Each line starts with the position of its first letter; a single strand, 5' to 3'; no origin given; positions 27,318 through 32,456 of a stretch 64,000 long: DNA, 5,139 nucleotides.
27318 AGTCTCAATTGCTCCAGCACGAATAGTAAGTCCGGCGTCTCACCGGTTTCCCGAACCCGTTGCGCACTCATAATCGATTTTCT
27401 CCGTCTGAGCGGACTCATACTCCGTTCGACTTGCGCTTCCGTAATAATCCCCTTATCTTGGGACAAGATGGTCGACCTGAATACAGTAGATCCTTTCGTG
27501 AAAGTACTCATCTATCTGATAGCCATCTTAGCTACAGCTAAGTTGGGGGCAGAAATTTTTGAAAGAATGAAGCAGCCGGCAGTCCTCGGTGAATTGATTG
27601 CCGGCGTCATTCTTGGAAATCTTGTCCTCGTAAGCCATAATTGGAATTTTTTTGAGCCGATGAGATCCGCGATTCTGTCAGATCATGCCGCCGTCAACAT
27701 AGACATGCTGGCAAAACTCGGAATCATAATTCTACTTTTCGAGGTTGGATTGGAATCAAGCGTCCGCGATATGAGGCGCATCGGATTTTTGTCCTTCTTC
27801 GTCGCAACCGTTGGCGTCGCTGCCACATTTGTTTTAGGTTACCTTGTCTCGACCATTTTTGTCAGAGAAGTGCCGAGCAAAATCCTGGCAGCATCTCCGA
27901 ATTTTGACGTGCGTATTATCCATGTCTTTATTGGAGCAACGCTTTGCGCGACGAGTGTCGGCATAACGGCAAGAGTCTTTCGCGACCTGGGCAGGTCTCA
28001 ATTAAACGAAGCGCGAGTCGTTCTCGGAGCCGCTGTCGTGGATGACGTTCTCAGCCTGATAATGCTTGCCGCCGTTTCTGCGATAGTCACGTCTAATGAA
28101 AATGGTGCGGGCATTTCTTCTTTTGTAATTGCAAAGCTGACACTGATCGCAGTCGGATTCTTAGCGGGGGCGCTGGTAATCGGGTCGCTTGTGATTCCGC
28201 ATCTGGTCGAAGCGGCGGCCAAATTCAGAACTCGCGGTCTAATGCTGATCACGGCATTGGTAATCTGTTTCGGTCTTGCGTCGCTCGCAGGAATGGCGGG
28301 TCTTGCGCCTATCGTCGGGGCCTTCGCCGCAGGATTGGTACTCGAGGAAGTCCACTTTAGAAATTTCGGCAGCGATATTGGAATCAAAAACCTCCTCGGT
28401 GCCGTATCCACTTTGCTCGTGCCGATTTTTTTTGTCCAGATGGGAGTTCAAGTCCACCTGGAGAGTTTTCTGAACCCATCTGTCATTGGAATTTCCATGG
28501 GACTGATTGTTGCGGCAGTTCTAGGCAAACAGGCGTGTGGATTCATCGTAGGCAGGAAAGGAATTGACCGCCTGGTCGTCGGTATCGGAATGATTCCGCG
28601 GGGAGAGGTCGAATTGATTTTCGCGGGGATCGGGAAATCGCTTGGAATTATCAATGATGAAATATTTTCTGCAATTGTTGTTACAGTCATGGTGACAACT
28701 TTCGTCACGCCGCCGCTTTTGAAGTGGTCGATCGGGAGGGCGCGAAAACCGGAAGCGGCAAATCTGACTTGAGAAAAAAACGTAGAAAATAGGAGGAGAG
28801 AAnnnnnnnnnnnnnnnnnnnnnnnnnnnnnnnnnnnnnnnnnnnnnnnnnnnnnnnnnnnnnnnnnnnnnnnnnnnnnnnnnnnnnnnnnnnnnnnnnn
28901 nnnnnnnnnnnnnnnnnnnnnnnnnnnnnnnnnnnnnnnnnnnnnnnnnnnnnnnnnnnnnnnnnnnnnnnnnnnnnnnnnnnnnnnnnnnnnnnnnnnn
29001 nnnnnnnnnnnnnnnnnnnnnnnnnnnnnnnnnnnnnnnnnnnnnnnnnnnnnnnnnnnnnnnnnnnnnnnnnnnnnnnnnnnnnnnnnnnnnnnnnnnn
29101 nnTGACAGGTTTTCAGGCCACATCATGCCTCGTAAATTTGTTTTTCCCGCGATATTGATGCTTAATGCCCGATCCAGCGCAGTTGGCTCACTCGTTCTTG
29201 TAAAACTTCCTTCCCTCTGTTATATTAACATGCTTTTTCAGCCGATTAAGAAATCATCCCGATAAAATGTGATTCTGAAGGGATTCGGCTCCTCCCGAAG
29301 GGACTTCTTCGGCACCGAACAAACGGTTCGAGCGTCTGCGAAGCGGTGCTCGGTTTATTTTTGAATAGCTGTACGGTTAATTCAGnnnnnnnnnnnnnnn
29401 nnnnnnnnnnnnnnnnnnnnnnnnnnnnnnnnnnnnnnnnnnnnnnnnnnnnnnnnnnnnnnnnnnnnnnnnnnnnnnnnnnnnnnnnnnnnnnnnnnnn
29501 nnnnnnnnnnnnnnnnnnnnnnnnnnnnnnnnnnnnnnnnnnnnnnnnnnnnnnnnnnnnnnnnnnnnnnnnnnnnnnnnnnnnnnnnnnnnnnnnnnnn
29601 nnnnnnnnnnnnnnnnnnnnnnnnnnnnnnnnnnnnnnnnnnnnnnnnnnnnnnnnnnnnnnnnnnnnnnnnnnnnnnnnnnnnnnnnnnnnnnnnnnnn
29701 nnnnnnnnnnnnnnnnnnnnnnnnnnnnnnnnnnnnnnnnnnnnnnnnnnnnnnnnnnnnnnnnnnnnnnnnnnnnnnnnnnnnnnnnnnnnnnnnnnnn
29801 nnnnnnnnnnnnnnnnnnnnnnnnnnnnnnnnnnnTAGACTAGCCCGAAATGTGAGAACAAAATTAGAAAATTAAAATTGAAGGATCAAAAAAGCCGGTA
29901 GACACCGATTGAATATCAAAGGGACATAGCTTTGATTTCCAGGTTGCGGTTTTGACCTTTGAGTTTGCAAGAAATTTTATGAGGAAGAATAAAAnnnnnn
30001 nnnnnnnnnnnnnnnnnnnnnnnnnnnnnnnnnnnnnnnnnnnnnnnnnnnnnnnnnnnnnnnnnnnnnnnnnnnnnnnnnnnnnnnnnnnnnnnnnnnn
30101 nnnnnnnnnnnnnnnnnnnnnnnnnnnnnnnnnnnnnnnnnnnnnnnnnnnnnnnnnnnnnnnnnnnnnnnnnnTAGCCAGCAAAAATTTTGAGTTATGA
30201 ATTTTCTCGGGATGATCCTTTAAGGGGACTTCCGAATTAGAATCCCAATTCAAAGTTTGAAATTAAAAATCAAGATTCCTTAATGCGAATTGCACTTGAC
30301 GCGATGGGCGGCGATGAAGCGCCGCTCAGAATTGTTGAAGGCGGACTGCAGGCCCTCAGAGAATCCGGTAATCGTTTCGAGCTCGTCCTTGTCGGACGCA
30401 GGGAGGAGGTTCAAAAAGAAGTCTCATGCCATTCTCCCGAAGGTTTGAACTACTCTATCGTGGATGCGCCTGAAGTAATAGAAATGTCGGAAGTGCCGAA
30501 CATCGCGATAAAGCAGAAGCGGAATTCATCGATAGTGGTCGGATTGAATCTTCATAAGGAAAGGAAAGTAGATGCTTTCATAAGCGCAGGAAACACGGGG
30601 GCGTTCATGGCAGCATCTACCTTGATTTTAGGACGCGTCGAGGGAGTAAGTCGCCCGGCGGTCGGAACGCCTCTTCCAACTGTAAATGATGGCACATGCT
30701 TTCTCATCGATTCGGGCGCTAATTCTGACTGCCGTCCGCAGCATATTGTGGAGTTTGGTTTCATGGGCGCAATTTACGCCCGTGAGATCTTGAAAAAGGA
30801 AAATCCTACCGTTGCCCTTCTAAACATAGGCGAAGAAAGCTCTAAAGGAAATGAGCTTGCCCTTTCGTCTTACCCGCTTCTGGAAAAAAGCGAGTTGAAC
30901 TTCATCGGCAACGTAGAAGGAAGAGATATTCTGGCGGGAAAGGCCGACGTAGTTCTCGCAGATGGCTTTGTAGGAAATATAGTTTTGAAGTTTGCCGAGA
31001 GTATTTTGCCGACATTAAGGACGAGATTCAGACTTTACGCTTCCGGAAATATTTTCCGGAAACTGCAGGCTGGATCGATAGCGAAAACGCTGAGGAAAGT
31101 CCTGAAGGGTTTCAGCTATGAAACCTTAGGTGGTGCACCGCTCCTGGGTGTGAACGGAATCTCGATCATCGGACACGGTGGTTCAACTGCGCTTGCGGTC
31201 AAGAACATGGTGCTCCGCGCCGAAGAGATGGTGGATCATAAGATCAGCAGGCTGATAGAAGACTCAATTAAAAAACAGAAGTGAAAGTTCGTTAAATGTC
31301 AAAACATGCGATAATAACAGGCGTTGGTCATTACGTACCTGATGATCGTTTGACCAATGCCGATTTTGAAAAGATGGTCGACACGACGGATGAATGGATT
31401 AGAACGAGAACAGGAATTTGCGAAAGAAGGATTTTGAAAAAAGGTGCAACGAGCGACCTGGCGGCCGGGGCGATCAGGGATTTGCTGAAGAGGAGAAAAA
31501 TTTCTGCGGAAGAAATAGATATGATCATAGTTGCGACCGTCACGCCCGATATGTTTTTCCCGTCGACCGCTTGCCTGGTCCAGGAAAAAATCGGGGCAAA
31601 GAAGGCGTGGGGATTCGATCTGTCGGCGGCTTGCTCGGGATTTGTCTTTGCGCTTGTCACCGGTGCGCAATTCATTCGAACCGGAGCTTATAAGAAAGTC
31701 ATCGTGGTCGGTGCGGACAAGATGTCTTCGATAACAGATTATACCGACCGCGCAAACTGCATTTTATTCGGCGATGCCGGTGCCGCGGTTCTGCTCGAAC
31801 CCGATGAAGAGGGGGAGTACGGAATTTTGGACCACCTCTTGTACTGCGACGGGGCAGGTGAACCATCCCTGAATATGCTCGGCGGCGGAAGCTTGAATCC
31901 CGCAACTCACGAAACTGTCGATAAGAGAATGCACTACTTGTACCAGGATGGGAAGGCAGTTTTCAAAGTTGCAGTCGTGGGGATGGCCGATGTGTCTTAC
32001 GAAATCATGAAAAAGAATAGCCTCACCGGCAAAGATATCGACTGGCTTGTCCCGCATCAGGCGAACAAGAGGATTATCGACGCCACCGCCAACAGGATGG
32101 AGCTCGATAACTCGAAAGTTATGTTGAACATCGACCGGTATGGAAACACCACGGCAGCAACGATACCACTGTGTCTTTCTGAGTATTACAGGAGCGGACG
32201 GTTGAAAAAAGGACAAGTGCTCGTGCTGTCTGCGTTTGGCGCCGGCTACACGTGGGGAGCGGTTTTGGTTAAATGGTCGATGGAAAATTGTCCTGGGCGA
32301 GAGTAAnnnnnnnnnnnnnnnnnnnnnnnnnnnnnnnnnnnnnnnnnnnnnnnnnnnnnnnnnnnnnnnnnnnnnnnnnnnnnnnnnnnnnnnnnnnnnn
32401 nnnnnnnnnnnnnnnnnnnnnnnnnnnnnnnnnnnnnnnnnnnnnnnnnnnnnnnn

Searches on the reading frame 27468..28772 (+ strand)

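Call 18: search_protein_families(library=pfam, proteins=[window:27468-28772:+], max_evalue=0.001)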
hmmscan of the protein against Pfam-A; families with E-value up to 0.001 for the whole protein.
window:27468-28772:+ (434 aa): 1 family
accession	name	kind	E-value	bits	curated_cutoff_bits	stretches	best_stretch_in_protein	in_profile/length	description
PF00999.27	Na_H_Exchanger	-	2.2e-56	191.8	26.2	1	20-419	3-374/375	Sodium/hydrogen exchanger, transmembrane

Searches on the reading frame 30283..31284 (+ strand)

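Call 18: search_protein_families(library=pfam, proteins=[window:30283-31284:+], max_evalue=0.001)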
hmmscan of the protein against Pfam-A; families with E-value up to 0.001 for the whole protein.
window:30283-31284:+ (333 aa): 1 family
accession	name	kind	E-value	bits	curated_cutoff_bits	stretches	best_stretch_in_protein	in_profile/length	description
PF02504.20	FA_synthesis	-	1.6e-91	307.2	29.1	1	1-321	1-321/324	Fatty acid synthesis protein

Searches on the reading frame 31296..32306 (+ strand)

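Call 18: search_protein_families(library=pfam, proteins=[window:31296-32306:+], max_evalue=0.001)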
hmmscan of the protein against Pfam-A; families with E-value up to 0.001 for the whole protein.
window:31296-32306:+ (336 aa): 4 families
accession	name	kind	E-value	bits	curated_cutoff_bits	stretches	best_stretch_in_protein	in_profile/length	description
PF08541.16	ACP_syn_III_C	-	1.7e-36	124.7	26.6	1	239-327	2-90/90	3-Oxoacyl-[acyl-carrier-protein (ACP)] synthase III C terminal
PF08545.16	ACP_syn_III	-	4.6e-29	100.6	24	1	107-186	1-80/80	3-Oxoacyl-[acyl-carrier-protein (ACP)] synthase III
PF00108.29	Thiolase_N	-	4.8e-10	39.7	26.4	1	38-151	8-123/260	Thiolase, N-terminal domain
PF08392.18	FAE1_CUT1_RppA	-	0.00049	20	27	0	54-168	85-204/290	FAE1/Type III polyketide synthase-like protein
